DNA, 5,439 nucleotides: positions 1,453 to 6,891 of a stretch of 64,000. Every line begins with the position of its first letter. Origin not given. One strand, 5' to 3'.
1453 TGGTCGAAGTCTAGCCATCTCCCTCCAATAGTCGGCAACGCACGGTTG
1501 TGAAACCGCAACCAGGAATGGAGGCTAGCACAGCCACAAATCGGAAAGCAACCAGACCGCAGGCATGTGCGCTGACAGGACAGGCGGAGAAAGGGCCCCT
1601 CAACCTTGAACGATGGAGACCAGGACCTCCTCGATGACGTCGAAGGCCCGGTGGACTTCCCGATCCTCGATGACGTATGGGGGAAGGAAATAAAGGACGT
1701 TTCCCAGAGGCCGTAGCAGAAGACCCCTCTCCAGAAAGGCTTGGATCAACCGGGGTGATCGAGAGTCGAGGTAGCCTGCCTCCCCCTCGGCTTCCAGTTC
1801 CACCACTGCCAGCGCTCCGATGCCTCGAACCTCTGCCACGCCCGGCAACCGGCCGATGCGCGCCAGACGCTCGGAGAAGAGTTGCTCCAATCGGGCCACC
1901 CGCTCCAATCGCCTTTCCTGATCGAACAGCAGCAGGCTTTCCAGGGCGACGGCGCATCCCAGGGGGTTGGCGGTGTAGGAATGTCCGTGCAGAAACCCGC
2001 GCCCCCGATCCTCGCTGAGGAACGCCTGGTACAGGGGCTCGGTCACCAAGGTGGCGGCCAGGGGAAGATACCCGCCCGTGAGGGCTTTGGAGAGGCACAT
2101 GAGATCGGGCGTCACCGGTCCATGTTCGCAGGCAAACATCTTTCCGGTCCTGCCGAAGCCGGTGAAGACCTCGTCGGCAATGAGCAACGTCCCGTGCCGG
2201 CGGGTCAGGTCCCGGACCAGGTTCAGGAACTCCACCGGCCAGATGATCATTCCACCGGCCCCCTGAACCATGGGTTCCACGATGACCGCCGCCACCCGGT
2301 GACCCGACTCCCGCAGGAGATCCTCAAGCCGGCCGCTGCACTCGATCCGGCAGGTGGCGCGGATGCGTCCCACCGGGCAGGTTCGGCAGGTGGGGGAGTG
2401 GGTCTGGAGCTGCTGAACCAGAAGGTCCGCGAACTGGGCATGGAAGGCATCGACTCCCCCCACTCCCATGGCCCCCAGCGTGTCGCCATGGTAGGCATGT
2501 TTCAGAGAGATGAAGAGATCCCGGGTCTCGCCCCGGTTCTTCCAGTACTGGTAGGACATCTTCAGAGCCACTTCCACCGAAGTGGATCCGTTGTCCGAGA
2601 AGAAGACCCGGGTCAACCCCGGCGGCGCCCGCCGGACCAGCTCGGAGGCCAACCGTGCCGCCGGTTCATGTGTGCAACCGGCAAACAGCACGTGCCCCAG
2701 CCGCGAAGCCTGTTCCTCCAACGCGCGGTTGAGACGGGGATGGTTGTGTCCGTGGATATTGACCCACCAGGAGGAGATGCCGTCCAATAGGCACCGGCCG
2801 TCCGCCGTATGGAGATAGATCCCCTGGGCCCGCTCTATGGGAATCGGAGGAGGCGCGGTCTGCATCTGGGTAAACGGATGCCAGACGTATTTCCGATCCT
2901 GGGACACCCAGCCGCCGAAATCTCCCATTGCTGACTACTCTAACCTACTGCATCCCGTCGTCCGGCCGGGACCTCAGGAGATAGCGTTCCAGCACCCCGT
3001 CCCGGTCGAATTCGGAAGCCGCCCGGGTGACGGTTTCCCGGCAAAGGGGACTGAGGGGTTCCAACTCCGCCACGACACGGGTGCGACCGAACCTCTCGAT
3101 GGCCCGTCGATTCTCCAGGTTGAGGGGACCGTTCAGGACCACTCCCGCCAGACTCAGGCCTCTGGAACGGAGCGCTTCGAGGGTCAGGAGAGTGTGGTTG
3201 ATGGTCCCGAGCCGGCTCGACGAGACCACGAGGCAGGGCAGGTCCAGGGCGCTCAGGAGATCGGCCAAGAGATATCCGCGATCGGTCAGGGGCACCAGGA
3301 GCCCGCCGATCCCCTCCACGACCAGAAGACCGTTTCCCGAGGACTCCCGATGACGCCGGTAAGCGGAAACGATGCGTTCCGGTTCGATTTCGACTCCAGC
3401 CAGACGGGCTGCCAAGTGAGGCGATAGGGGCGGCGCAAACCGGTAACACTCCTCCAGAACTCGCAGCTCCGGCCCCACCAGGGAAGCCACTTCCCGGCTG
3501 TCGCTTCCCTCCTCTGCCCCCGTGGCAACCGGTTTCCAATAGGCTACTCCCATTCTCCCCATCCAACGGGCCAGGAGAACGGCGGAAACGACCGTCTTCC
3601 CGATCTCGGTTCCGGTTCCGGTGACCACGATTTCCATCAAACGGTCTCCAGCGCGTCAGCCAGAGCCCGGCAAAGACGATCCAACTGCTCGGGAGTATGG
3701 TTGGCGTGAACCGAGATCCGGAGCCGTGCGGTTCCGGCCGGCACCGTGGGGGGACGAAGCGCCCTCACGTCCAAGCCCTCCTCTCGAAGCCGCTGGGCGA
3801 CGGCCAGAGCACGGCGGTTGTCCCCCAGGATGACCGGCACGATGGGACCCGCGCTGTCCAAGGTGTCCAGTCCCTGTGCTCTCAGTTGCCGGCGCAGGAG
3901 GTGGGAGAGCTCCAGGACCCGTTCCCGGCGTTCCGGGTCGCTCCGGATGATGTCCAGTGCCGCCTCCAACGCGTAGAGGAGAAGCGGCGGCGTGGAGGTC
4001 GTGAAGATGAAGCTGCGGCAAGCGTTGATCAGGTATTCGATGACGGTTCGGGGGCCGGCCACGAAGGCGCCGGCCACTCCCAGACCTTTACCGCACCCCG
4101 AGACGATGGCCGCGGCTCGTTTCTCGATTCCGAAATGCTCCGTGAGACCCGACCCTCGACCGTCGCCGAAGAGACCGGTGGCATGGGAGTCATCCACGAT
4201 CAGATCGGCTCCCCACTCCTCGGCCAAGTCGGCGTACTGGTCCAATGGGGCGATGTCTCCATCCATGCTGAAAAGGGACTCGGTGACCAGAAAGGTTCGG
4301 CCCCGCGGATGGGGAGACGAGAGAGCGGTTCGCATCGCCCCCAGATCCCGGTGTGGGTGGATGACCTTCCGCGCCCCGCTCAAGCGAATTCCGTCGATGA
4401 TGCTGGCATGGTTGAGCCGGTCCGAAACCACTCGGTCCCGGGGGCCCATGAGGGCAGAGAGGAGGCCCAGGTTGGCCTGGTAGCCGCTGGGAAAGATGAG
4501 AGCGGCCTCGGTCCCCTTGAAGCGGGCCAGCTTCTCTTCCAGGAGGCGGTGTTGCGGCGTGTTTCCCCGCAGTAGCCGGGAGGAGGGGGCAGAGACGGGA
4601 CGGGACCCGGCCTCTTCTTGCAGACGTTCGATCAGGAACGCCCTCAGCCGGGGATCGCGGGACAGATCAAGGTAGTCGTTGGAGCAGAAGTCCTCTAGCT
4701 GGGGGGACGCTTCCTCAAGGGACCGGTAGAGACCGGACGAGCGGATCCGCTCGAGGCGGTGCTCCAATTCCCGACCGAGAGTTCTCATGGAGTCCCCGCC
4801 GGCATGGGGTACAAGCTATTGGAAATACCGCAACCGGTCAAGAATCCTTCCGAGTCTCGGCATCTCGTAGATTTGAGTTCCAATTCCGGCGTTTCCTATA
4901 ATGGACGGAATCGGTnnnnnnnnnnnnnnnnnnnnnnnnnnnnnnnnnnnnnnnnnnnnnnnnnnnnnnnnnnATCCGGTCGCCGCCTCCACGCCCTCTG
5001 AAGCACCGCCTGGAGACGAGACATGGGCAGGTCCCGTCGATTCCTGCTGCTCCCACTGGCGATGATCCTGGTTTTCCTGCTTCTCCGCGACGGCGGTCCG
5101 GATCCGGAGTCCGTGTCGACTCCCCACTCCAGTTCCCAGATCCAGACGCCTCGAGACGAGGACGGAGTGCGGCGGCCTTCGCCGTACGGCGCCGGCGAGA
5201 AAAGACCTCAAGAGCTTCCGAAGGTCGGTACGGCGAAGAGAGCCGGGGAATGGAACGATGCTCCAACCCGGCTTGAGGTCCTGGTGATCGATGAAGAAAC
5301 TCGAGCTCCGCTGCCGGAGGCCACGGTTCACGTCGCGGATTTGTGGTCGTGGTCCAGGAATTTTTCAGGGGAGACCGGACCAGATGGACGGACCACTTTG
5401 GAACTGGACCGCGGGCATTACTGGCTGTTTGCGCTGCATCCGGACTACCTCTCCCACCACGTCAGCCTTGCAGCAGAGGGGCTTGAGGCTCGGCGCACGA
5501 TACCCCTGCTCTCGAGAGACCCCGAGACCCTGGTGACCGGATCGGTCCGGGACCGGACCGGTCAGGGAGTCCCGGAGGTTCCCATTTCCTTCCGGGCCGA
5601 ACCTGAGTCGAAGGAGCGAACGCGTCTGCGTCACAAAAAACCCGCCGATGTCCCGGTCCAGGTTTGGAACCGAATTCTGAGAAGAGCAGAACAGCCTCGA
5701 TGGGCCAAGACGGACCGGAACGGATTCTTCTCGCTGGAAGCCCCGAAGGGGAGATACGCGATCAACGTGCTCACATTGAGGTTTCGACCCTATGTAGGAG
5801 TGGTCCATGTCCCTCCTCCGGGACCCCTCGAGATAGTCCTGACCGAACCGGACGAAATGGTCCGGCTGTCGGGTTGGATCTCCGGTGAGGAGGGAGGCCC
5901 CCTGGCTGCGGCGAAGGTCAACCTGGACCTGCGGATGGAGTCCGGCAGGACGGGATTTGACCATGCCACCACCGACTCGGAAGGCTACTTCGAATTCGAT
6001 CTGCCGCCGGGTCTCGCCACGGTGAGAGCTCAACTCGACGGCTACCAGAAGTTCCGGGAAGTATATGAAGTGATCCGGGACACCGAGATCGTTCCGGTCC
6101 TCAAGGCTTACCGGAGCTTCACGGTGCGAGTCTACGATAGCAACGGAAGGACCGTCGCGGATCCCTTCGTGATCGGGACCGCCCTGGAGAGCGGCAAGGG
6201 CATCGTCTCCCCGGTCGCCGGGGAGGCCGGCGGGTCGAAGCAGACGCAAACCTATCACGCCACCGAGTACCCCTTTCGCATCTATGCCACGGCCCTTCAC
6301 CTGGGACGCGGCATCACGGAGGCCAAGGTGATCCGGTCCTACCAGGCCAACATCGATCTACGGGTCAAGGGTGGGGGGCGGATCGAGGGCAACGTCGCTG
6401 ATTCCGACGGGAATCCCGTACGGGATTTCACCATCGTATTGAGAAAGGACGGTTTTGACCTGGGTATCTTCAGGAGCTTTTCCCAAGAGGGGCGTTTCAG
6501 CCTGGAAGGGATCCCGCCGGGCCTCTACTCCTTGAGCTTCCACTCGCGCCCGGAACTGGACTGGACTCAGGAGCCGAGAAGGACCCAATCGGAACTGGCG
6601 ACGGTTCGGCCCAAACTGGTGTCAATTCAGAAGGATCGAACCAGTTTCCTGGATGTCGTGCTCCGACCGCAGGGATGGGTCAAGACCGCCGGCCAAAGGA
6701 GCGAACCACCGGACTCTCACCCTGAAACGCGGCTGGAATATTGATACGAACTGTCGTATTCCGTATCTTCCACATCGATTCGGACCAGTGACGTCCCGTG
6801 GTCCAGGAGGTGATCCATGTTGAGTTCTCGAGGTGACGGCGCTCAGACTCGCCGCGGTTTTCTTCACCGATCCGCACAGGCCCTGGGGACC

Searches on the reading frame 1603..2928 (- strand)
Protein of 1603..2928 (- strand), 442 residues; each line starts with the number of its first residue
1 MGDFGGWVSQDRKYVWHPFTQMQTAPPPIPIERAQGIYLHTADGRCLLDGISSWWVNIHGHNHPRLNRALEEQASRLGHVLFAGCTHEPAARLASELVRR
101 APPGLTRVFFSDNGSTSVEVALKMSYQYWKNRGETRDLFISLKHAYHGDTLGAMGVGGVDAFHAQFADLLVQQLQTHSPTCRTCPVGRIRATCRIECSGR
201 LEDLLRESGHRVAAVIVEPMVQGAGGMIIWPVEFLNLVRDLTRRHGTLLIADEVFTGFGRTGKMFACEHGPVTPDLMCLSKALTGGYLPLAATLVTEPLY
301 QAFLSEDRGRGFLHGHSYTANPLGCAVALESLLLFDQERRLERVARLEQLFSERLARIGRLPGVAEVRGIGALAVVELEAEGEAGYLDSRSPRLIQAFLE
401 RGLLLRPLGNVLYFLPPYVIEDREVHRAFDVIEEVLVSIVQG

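Call 88: search_protein_families(library=pfam, proteins=[window:1603-2928:-], max_evalue=0.00001)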
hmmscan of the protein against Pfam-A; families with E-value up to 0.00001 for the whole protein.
window:1603-2928:- (442 aa): 1 family
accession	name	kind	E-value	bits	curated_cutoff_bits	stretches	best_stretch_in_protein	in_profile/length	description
PF00202.27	Aminotran_3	-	2.3e-107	359.6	30.5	1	25-436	7-403/403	Aminotransferase class-III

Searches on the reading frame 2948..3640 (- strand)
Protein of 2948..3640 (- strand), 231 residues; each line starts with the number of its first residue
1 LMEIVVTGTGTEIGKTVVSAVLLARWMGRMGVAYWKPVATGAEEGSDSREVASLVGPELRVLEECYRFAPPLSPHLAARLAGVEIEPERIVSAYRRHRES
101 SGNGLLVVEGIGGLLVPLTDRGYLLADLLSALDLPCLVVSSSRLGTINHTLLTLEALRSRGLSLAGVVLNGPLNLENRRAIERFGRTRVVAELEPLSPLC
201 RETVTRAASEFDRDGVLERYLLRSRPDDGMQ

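Call 88: search_protein_families(library=pfam, proteins=[window:2948-3640:-], max_evalue=0.00001)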
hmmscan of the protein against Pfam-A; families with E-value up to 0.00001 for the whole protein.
window:2948-3640:- (231 aa): 1 family
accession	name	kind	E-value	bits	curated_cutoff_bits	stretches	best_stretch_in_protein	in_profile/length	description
PF13500.12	AAA_26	-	2.6e-52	178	27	1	4-202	3-197/198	AAA domain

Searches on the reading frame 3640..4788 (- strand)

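Call 88: search_protein_families(library=pfam, proteins=[window:3640-4788:-], max_evalue=0.00001)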
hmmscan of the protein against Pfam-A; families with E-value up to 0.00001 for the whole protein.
window:3640-4788:- (383 aa): 1 family
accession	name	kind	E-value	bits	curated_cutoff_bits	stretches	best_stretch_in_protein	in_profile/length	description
PF00155.27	Aminotran_1_2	-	2.2e-59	201.9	19.7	1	32-376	4-361/361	Aminotransferase class I and II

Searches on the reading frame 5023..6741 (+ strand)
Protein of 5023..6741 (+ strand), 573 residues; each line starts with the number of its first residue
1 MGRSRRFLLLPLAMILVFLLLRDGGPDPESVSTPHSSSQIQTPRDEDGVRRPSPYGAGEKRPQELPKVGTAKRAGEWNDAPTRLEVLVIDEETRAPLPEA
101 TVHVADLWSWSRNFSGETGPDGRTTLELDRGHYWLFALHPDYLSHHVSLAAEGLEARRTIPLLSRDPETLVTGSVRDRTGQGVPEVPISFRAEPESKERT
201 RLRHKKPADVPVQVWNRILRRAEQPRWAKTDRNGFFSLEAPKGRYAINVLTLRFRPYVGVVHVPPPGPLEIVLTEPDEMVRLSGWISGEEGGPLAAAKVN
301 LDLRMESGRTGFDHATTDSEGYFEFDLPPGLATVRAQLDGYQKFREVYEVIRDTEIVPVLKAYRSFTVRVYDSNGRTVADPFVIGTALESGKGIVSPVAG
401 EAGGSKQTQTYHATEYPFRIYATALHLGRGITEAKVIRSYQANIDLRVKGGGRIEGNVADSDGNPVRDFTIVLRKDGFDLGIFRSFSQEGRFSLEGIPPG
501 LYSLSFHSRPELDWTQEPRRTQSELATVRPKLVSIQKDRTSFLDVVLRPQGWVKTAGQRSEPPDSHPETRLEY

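Call 88: search_protein_families(library=pfam, proteins=[window:5023-6741:+], max_evalue=0.00001)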
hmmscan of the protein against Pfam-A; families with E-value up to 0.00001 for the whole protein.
window:5023-6741:+ (573 aa): 4 families
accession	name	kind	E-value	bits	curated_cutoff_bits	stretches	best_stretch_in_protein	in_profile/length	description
PF13620.12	CarboxypepD_reg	-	2.9e-29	101.7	32.3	1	282-346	2-64/82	Carboxypeptidase regulatory-like domain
PF13715.12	CarbopepD_reg_2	-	8.6e-11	42.2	32.2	0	314-353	27-67/88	CarboxypepD_reg-like domain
PF10670.15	DUF4198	-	1.3e-07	32.4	34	0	290-330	156-199/209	Domain of unknown function (DUF4198)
PF02369.22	Big_1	-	9.9e-07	29.2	34.9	0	170-195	20-45/93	Bacterial Ig-like domain (group 1)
